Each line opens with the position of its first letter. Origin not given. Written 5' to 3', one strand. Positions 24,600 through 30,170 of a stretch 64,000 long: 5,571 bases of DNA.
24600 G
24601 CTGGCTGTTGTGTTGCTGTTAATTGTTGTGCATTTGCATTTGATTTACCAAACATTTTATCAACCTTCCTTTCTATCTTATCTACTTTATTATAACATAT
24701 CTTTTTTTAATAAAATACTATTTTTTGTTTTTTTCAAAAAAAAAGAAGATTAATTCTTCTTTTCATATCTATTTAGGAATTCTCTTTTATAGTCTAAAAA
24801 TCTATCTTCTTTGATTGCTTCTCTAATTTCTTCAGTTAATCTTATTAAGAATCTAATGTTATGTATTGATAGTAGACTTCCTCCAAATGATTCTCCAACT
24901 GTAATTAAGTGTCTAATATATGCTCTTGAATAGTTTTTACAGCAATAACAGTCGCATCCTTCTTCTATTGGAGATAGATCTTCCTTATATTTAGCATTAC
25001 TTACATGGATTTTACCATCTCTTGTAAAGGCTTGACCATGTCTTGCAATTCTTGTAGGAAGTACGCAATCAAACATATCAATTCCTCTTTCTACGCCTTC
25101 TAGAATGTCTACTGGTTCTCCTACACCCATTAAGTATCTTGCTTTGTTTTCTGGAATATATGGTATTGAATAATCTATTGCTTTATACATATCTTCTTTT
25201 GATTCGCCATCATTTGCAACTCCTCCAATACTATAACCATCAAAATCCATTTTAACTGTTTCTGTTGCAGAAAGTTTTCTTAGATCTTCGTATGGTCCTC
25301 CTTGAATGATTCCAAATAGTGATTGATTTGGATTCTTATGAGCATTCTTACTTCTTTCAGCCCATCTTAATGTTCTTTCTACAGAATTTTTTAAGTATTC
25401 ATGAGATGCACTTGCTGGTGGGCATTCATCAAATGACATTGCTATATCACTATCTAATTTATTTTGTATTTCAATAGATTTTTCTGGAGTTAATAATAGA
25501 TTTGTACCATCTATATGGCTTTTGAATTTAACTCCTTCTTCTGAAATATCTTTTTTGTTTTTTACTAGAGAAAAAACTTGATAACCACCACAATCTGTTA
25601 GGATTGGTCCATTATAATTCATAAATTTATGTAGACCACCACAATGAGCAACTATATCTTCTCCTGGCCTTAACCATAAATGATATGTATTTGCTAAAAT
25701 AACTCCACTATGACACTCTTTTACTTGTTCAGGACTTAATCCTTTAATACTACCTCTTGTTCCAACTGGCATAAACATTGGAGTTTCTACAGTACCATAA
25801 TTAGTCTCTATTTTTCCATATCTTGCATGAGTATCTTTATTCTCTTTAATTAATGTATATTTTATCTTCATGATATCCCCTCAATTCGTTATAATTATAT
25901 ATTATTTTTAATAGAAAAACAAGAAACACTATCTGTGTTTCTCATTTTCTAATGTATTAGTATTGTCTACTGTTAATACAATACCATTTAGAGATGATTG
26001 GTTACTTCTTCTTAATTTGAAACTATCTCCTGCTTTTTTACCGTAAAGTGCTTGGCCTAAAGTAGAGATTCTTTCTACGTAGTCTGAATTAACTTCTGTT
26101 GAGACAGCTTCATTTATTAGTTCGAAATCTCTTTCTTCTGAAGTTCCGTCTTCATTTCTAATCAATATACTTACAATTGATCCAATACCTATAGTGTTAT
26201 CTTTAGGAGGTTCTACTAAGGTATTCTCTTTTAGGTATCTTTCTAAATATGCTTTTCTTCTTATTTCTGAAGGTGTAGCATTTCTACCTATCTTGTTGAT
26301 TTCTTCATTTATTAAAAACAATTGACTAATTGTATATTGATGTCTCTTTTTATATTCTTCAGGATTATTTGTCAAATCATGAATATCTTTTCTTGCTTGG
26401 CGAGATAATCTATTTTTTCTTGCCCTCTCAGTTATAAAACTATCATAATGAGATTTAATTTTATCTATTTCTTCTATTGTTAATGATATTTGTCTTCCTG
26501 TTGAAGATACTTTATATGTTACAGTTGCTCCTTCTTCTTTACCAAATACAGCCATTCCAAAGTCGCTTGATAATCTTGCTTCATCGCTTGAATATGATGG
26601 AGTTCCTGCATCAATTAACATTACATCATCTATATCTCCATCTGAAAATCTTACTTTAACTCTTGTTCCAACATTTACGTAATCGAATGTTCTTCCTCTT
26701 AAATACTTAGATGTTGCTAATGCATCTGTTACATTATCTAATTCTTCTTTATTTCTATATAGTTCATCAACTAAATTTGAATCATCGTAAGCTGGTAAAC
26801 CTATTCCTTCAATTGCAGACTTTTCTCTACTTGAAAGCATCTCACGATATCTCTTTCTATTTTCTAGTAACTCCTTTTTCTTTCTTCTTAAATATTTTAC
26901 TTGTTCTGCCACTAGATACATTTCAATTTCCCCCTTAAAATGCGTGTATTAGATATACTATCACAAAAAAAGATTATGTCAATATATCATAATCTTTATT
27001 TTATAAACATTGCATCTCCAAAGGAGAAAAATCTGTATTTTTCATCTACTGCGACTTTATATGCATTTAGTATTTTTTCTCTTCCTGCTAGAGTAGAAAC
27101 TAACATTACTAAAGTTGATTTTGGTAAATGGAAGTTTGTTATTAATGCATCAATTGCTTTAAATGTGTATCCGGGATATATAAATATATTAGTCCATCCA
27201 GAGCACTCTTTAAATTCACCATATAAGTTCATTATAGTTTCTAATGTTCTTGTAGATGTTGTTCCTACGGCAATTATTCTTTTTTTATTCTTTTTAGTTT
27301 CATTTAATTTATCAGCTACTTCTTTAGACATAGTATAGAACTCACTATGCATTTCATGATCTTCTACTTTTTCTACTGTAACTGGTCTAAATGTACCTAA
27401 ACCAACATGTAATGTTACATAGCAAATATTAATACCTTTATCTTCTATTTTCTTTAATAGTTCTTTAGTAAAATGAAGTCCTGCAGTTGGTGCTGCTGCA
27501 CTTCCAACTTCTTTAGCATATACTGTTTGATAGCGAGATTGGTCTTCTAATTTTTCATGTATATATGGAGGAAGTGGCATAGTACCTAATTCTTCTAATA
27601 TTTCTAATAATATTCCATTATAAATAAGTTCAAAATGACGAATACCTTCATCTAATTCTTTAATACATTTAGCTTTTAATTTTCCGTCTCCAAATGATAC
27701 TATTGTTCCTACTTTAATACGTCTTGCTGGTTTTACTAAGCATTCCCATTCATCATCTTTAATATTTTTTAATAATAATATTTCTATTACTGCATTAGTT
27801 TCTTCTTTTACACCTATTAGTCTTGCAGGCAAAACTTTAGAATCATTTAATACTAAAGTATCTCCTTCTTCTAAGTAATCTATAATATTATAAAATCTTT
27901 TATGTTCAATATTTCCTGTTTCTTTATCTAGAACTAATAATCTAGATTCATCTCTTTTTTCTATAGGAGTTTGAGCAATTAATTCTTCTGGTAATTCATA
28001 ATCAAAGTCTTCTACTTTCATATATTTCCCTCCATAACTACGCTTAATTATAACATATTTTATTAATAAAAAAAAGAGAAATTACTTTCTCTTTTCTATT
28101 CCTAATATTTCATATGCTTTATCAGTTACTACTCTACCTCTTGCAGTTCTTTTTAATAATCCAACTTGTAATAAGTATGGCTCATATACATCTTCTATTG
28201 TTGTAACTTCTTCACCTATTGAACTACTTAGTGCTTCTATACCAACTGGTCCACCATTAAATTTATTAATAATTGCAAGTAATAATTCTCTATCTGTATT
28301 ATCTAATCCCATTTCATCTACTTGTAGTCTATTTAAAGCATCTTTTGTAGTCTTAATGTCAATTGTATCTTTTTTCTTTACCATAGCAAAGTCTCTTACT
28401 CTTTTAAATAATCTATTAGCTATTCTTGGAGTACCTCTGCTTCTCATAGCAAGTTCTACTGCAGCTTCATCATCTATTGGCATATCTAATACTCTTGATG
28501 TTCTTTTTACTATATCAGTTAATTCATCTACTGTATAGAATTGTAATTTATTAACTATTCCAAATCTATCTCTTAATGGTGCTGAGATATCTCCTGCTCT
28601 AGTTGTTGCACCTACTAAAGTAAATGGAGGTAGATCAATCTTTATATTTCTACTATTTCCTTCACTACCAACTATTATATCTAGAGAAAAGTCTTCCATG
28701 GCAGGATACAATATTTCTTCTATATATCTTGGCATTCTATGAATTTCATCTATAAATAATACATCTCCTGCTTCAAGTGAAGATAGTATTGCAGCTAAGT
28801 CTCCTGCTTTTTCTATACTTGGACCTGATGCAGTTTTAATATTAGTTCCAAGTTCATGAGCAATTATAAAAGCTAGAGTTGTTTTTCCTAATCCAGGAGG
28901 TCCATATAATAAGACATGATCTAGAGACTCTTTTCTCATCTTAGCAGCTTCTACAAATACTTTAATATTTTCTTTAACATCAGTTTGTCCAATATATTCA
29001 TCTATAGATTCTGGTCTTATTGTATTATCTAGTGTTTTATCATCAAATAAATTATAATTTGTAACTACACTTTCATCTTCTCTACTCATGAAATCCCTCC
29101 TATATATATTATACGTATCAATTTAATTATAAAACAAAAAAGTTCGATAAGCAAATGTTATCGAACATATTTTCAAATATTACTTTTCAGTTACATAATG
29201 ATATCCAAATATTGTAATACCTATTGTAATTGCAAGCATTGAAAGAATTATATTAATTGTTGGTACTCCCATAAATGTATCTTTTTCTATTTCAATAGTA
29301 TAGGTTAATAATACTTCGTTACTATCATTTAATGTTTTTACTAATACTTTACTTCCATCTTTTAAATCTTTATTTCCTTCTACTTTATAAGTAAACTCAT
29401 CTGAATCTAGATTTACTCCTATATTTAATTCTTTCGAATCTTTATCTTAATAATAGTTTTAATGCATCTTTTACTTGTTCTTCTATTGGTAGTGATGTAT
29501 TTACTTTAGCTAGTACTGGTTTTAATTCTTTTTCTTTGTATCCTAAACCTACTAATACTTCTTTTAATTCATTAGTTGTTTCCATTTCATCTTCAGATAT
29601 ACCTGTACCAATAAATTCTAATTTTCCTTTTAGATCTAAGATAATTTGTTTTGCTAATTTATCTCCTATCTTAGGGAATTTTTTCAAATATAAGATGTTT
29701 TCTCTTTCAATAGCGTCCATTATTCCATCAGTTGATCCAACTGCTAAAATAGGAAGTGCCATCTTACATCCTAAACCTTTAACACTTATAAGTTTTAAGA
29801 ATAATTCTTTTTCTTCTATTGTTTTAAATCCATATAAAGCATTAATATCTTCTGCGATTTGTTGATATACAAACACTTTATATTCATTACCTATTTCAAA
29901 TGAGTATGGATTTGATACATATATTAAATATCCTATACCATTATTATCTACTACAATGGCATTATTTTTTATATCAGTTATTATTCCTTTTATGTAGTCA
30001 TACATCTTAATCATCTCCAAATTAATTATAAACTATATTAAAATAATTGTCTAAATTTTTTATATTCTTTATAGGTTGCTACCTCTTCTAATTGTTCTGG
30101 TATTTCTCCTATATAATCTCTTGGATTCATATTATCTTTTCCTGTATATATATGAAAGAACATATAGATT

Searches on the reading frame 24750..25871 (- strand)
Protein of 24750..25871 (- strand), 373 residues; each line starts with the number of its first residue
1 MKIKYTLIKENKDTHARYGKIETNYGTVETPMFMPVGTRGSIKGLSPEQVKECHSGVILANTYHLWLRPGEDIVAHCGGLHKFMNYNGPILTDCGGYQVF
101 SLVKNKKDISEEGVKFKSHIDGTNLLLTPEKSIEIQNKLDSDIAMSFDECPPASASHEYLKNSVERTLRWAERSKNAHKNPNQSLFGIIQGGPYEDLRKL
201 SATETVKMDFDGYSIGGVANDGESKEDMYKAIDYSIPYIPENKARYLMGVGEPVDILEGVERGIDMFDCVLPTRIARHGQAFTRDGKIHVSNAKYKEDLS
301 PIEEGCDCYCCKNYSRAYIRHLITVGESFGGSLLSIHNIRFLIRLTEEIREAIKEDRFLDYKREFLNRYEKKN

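Call 61: search_protein_families(library=pfam, proteins=[window:24750-25871:-], max_evalue=0.0001)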
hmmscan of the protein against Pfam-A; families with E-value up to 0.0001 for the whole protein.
window:24750-25871:- (373 aa): 1 family
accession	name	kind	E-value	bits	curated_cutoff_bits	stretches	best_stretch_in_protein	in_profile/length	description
PF01702.25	TGT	-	1.5e-158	528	26.3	1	15-370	2-356/357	Queuine tRNA-ribosyltransferase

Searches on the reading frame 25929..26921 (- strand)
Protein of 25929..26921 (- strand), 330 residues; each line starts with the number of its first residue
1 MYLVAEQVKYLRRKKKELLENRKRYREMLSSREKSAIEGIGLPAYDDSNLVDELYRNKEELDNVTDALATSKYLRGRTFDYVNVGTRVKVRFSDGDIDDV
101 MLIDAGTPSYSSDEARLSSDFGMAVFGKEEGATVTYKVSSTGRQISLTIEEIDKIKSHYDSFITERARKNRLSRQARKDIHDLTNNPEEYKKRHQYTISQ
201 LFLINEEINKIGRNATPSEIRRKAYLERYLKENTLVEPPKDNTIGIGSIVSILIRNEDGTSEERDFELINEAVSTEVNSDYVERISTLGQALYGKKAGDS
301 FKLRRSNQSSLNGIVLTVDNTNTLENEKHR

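Call 34: search_protein_families(library=pfam, proteins=[window:25929-26921:-], max_evalue=0.001)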
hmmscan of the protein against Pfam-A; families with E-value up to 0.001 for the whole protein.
window:25929-26921:- (330 aa): 1 family
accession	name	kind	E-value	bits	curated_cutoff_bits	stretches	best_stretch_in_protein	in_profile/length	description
PF01272.25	GreA_GreB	-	2.8e-09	37.3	26.9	0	241-308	3-66/77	Transcription elongation factor, GreA/GreB, C-term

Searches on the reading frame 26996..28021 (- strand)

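Call 34: search_protein_families(library=pfam, proteins=[window:26996-28021:-], max_evalue=0.001)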
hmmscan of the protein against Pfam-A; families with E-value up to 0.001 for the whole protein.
window:26996-28021:- (341 aa): 1 family
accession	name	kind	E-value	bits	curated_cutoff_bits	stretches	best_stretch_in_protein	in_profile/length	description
PF02547.20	Queuosine_synth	-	1.4e-143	478.3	25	1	3-340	1-322/322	Queuosine biosynthesis protein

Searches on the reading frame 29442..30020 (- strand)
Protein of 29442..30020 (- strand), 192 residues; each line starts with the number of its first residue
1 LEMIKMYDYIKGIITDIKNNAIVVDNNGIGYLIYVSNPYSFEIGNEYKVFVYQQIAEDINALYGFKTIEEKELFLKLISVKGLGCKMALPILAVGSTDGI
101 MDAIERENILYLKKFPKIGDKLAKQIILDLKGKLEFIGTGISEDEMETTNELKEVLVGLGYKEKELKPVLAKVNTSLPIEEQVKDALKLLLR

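Call 61: search_protein_families(library=pfam, proteins=[window:29442-30020:-], max_evalue=0.0001)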
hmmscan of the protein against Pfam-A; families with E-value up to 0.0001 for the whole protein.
window:29442-30020:- (192 aa): 3 families
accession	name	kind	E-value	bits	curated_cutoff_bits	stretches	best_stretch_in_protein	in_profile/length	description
PF01330.27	RuvA_N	-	1.8e-16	60.4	23.6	1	6-64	1-61/61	RuvA N terminal domain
PF14520.12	HHH_5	-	2.6e-09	37.9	27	1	74-131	1-56/57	Helix-hairpin-helix domain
PF07499.19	RuvA_C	-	6.8e-08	33.3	24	1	156-190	10-46/47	RuvA, C-terminal domain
